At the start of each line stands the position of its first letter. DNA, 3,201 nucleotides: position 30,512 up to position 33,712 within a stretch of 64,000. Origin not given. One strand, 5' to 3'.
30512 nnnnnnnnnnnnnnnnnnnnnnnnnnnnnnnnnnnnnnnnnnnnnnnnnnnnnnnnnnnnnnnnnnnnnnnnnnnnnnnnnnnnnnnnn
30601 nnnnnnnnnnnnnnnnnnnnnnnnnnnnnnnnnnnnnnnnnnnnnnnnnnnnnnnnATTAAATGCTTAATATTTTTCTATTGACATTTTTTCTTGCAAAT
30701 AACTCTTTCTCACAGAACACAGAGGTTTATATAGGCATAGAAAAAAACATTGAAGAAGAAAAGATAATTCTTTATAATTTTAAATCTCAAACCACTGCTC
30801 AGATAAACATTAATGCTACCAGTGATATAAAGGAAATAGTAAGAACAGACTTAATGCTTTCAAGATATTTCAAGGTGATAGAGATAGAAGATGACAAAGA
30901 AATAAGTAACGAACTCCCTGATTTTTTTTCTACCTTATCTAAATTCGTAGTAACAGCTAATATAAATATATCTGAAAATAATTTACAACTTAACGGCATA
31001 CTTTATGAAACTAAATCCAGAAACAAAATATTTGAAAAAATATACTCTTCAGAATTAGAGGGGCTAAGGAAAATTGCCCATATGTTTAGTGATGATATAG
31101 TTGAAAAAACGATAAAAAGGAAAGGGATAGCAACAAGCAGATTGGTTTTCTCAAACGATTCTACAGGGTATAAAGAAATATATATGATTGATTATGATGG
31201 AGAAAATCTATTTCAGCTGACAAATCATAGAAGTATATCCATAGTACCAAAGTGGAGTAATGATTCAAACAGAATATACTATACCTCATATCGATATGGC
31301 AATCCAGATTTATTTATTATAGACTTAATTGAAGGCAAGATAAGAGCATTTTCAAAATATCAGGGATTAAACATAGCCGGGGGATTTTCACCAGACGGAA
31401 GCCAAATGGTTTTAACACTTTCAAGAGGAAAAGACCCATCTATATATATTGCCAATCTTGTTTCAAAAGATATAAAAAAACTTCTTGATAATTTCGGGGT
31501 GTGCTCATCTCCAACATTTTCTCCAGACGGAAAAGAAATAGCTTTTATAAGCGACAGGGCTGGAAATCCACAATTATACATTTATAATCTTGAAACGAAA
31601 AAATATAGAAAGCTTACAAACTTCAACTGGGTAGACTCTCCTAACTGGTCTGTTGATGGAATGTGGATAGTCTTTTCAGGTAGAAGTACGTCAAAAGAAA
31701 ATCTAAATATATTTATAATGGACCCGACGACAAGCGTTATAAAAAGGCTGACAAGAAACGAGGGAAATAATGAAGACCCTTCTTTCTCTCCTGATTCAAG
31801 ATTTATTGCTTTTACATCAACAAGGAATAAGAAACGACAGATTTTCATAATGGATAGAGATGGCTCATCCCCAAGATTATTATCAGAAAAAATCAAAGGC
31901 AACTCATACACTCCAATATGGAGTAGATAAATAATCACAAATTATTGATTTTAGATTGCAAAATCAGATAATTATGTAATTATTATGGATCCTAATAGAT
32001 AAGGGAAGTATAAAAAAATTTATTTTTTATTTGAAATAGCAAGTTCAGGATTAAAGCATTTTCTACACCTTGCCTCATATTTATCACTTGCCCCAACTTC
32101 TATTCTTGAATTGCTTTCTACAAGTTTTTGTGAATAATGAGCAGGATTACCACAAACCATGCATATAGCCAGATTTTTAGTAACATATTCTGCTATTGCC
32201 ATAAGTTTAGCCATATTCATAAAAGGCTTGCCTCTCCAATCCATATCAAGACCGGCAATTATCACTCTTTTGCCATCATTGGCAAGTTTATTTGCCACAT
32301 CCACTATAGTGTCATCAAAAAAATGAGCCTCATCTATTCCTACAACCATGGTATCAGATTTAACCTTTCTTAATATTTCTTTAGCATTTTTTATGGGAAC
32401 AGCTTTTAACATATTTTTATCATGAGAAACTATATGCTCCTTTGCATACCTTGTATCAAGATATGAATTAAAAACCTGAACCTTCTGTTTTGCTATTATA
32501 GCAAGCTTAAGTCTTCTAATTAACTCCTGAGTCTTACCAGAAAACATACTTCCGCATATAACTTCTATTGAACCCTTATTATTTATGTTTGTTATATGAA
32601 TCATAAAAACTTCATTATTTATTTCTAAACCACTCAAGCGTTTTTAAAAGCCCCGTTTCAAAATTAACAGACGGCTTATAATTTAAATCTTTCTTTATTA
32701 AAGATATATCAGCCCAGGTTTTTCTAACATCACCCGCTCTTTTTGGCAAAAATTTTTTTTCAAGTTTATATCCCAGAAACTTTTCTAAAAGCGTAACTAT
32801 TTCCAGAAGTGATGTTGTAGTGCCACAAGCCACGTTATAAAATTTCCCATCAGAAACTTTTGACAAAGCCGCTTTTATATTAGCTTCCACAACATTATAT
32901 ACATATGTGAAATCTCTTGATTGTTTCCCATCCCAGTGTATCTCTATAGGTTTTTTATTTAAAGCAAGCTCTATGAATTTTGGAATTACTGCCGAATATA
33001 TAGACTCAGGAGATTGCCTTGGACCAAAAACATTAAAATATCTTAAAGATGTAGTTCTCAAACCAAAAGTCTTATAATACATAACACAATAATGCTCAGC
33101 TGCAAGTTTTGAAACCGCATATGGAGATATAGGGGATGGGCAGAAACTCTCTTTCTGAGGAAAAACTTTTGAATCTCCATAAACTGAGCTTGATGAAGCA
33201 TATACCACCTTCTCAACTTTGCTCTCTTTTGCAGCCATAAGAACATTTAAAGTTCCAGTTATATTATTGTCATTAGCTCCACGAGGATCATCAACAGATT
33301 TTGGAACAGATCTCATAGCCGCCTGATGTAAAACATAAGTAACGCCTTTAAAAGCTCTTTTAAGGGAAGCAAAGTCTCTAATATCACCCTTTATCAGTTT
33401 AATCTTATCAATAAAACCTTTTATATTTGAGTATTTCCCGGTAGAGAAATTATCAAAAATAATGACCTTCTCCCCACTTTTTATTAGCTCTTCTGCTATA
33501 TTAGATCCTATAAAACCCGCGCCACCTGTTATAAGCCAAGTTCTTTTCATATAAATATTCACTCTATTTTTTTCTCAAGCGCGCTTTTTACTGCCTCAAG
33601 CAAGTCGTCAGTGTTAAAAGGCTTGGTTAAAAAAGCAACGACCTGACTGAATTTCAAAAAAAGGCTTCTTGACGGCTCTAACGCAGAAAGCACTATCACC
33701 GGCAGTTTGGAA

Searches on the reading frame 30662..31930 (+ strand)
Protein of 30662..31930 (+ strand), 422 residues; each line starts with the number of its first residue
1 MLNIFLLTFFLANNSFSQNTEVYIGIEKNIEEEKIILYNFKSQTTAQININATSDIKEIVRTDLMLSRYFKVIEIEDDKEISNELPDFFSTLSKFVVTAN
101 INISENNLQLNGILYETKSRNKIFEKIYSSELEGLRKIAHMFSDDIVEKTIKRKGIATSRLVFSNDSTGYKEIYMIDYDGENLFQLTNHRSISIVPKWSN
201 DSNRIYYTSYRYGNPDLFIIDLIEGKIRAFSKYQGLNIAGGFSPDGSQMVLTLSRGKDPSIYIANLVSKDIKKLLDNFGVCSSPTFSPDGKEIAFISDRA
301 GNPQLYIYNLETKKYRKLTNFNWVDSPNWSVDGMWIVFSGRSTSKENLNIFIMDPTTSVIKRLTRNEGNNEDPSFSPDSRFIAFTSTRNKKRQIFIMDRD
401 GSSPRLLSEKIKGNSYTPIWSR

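Call 7: search_protein_families(library=pfam, proteins=[window:30662-31930:+], max_evalue=0.001)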
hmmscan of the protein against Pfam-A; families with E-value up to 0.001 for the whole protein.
window:30662-31930:+ (422 aa): 4 families
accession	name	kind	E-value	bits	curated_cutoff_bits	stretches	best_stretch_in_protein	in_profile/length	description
PF07676.18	PD40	-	1.2e-32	111.6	20.9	3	361-396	2-38/38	WD40-like Beta Propeller Repeat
PF00930.27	DPPIV_N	-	8.7e-13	48.2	22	1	284-386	240-347/354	Dipeptidyl peptidase IV (DPP IV) N-terminal region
PF25174.1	Beta-prop_THOC3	-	3.1e-06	26.8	305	0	181-296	79-189/272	THOC3 beta-propeller domain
PF14583.12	Pectate_lyase22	-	3.7e-05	23.1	30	0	283-310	355-382/386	Oligogalacturonate lyase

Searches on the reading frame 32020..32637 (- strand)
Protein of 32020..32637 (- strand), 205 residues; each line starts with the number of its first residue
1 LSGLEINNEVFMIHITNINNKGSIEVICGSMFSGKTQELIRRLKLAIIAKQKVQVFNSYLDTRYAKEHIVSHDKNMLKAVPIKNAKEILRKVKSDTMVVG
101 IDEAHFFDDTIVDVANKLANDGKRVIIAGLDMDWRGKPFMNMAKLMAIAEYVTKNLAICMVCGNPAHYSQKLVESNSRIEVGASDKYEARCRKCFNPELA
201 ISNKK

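Call 7: search_protein_families(library=pfam, proteins=[window:32020-32637:-], max_evalue=0.001)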
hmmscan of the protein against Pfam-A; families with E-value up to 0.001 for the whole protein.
window:32020-32637:- (205 aa): 1 family
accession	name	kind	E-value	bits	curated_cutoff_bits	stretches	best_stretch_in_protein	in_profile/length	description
PF00265.24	TK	-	2.4e-54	184.3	20.6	1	22-195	1-176/176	Thymidine kinase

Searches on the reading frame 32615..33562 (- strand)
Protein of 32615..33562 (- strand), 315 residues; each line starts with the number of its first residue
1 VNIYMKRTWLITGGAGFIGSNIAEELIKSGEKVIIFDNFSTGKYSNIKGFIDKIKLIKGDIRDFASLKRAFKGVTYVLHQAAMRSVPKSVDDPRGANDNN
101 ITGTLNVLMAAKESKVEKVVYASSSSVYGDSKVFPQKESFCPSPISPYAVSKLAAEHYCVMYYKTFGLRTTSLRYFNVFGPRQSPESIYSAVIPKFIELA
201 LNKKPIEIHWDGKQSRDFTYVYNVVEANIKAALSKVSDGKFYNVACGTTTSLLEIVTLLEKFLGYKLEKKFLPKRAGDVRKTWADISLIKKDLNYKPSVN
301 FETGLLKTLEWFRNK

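Call 7: search_protein_families(library=pfam, proteins=[window:32615-33562:-], max_evalue=0.001)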
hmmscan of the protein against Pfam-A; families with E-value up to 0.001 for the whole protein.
window:32615-33562:- (315 aa): 10 families
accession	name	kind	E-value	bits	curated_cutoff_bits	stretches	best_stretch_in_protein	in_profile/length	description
PF01370.27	Epimerase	-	3e-61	207.3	20.9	1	9-245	1-240/240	NAD dependent epimerase/dehydratase family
PF16363.11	GDP_Man_Dehyd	-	2.5e-59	201.8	27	1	10-305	1-329/332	GDP-mannose 4,6 dehydratase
PF01073.25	3Beta_HSD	-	3.8e-29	102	22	1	10-248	1-252/280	3-beta hydroxysteroid dehydrogenase/isomerase family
PF02719.21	Polysacc_synt_2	-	1.5e-22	80.5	20.2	1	10-269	2-253/293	Polysaccharide biosynthesis protein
PF04321.23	RmlD_sub_bind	-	4.1e-12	46.2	27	1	10-254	4-222/287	RmlD substrate binding domain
PF13460.12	NAD_binding_10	-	1e-10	42.2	27.2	1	13-158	1-130/184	NAD(P)H-binding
PF07993.18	NAD_binding_4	-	1.1e-09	38.3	20.1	1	51-182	60-210/258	Male sterility protein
PF05368.20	NmrA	-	7.5e-09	36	27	1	5-140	1-124/298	NmrA-like family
PF00106.31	adh_short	-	3.8e-05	23.7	26.6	1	9-74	3-71/195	short chain dehydrogenase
PF08659.16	KR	-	6.5e-05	23.4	22.6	1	8-126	2-138/180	KR domain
